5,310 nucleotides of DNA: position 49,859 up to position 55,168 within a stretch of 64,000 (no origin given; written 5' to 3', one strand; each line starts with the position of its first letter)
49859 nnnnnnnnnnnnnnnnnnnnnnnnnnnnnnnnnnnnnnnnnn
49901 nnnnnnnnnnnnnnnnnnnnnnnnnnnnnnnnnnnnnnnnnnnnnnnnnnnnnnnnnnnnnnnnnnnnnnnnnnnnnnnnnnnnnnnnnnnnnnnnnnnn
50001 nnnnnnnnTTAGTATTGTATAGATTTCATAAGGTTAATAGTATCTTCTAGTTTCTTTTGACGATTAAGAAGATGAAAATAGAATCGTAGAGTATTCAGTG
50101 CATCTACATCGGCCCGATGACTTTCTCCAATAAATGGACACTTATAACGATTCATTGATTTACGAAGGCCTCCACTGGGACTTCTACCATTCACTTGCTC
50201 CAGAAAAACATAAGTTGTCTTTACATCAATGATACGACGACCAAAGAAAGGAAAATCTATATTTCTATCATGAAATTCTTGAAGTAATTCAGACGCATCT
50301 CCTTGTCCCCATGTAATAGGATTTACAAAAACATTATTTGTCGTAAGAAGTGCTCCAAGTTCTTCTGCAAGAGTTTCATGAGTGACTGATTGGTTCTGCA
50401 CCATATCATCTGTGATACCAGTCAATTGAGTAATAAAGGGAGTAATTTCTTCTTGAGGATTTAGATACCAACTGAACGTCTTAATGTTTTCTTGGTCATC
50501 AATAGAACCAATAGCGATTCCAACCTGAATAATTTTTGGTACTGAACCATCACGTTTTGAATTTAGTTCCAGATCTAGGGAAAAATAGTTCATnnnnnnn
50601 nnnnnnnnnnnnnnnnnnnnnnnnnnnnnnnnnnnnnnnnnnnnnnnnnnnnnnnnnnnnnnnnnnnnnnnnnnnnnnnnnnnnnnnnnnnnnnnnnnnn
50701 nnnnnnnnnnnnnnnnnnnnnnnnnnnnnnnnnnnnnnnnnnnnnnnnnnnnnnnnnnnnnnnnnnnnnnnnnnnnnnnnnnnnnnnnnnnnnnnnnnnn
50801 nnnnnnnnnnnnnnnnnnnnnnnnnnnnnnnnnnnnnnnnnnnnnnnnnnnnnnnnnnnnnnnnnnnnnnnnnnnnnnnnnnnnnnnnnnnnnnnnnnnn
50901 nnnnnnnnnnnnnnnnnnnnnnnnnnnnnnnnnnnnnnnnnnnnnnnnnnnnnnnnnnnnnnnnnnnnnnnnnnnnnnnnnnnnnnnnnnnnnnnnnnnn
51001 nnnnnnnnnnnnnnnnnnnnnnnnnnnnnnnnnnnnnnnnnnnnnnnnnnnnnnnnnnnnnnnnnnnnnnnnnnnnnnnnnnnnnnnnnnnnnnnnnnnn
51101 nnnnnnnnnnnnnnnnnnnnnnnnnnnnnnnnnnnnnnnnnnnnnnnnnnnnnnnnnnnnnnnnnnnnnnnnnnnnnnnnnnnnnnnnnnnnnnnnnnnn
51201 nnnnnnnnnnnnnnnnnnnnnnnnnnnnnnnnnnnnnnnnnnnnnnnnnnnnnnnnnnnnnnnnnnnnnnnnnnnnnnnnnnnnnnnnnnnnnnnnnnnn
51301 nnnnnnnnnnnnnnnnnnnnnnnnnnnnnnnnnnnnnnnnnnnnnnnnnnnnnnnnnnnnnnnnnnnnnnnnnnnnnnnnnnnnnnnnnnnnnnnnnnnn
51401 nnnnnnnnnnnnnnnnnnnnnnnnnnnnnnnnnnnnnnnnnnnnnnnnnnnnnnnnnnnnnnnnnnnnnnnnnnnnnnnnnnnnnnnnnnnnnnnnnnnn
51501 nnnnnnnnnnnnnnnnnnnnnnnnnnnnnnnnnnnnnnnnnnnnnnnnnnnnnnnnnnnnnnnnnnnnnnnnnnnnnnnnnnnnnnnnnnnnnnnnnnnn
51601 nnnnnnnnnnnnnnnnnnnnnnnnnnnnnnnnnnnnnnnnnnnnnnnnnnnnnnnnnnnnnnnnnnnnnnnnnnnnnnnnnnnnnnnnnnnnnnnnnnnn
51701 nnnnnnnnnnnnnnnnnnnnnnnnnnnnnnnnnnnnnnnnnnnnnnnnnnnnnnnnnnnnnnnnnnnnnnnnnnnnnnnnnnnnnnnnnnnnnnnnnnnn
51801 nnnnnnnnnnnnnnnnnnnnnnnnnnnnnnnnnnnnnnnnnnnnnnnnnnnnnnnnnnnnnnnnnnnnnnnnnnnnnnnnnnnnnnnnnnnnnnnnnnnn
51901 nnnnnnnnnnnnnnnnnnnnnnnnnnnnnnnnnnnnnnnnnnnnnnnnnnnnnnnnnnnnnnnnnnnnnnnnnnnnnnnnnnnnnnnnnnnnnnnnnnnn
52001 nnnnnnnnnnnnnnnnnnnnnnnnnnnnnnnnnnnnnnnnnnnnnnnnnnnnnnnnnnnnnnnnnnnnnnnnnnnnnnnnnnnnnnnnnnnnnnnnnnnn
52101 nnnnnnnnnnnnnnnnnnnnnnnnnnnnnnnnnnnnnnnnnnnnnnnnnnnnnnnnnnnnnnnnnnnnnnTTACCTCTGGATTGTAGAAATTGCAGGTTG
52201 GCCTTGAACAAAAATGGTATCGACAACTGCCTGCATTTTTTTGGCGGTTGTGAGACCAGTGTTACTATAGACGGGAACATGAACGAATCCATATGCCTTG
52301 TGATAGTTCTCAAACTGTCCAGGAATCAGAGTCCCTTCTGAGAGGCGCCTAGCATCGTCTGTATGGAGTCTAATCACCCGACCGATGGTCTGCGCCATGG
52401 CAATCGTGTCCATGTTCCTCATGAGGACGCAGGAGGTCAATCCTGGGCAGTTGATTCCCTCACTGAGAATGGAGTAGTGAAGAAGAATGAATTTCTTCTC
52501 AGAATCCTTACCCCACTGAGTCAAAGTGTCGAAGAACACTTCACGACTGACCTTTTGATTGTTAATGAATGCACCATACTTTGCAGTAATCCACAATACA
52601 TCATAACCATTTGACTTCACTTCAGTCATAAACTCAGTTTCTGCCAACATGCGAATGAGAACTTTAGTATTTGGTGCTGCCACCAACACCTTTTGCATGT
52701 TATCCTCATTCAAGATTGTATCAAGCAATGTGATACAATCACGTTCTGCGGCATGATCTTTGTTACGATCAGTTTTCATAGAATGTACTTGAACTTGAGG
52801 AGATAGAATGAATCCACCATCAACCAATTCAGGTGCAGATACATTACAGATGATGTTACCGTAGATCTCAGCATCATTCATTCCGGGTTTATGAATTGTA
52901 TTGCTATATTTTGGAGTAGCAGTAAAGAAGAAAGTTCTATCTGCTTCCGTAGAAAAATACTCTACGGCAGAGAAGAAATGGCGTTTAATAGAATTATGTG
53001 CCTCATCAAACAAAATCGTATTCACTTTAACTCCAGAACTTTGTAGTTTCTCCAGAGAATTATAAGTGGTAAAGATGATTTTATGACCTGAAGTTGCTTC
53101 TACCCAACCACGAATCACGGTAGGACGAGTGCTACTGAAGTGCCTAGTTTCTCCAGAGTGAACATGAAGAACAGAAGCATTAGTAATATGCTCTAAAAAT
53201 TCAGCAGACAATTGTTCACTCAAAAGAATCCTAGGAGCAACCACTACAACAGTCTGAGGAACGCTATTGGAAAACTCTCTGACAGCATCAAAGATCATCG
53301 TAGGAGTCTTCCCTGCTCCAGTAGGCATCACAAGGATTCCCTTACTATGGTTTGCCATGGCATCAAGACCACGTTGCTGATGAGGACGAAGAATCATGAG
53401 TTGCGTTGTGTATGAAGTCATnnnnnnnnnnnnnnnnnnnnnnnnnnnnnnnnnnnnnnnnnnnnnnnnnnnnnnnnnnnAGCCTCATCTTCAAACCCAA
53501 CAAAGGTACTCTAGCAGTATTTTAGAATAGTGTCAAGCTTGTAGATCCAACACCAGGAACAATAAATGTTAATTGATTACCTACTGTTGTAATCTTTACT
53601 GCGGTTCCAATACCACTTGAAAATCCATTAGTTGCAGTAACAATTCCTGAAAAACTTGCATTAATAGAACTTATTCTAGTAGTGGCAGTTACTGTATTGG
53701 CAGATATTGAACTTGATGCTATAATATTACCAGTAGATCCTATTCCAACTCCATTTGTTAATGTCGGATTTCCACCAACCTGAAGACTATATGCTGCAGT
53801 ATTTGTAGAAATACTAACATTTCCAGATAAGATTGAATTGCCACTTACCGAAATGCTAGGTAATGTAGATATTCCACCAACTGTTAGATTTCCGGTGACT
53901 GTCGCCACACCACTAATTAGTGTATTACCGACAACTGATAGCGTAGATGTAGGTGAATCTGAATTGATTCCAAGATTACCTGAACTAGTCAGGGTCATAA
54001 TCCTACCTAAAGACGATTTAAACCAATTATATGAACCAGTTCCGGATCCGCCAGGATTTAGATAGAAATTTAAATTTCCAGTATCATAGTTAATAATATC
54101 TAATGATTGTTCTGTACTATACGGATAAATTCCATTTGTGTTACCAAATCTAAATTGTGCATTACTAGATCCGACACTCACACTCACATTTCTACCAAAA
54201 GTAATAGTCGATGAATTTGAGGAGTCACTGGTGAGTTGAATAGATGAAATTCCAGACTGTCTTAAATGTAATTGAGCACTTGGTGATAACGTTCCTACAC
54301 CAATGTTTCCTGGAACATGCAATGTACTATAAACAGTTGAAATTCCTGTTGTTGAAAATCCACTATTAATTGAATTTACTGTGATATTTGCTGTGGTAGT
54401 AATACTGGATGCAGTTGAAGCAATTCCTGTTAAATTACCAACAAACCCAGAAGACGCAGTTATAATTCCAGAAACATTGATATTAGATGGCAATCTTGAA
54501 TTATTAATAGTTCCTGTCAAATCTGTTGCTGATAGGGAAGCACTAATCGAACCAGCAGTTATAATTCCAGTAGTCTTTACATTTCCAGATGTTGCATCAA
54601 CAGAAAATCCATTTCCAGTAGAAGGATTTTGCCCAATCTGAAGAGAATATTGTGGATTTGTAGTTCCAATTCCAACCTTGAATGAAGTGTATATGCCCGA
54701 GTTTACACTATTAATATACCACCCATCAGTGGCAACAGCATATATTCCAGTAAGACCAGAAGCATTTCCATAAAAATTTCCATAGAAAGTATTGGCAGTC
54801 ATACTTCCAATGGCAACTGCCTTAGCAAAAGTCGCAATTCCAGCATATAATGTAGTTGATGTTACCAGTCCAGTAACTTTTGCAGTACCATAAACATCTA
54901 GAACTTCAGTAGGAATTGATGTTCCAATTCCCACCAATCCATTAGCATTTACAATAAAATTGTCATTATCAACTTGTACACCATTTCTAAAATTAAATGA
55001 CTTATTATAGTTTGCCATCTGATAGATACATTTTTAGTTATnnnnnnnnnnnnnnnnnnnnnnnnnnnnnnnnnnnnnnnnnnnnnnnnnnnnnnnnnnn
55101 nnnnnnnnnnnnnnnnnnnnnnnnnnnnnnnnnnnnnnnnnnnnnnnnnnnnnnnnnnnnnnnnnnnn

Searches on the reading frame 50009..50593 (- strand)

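Call 56: search_protein_families(library=pfam, proteins=[window:50009-50593:-], max_evalue=0.001)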
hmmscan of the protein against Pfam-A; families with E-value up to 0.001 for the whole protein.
window:50009-50593:- (194 aa): 1 family
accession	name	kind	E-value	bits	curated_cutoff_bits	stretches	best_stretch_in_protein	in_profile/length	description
PF00929.31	RNase_T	-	2.7e-14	54.5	24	1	6-171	3-163/164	Exonuclease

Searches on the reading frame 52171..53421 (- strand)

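Call 11: search_protein_families(library=phrogs, proteins=[window:52171-53421:-], max_evalue=0.001)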
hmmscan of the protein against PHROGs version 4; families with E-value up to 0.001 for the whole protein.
window:52171-53421:- (416 aa): 6 families
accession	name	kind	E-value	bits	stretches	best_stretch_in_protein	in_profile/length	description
phrog_16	-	DNA, RNA and nucleotide metabolism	1.4e-64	219.8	1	5-355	266-589/986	DNA helicase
phrog_62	-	DNA, RNA and nucleotide metabolism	2.7e-17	62.6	1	9-170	695-849/1881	DNA helicase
phrog_9690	-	DNA, RNA and nucleotide metabolism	2.8e-10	40.7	1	119-357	26-261/306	DNA helicase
phrog_16259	-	DNA, RNA and nucleotide metabolism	1.4e-08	35.4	1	11-94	118-201/330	DNA helicase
phrog_3830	-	unknown function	8.8e-07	28.5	1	6-221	262-484/1032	-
phrog_2488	-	DNA, RNA and nucleotide metabolism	0.00056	19.8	0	17-79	29-95/579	DNA helicase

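Call 12: search_protein_families(library=pfam, proteins=[window:52171-53421:-], max_evalue=0.001)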
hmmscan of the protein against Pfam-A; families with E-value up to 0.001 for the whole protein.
window:52171-53421:- (416 aa): 4 families
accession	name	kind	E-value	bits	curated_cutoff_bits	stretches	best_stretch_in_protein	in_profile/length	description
PF04851.21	ResIII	-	2.4e-23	83.3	22.5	1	9-171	2-163/164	Type III restriction enzyme, res subunit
PF00270.35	DEAD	-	1.8e-14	54.2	26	1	12-173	1-162/167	DEAD/DEAH box helicase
PF18766.7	SWI2_SNF2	-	2.5e-08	34.3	26.7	1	23-206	16-186/221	SWI2/SNF2 ATPase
PF00271.37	Helicase_C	-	1.5e-05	25.6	23.5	1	232-352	5-109/110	Helicase conserved C-terminal domain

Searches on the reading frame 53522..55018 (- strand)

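Call 11: search_protein_families(library=phrogs, proteins=[window:53522-55018:-], max_evalue=0.001)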
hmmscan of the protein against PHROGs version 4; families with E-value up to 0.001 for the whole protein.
window:53522-55018:- (498 aa): 1 family
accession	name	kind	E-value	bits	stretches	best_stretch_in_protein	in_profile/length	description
phrog_3269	-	tail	1.5e-54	186.7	1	1-406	1-435/689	tail protein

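Call 12: search_protein_families(library=pfam, proteins=[window:53522-55018:-], max_evalue=0.001)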
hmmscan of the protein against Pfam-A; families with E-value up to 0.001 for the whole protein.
window:53522-55018:- (498 aa): 0 families
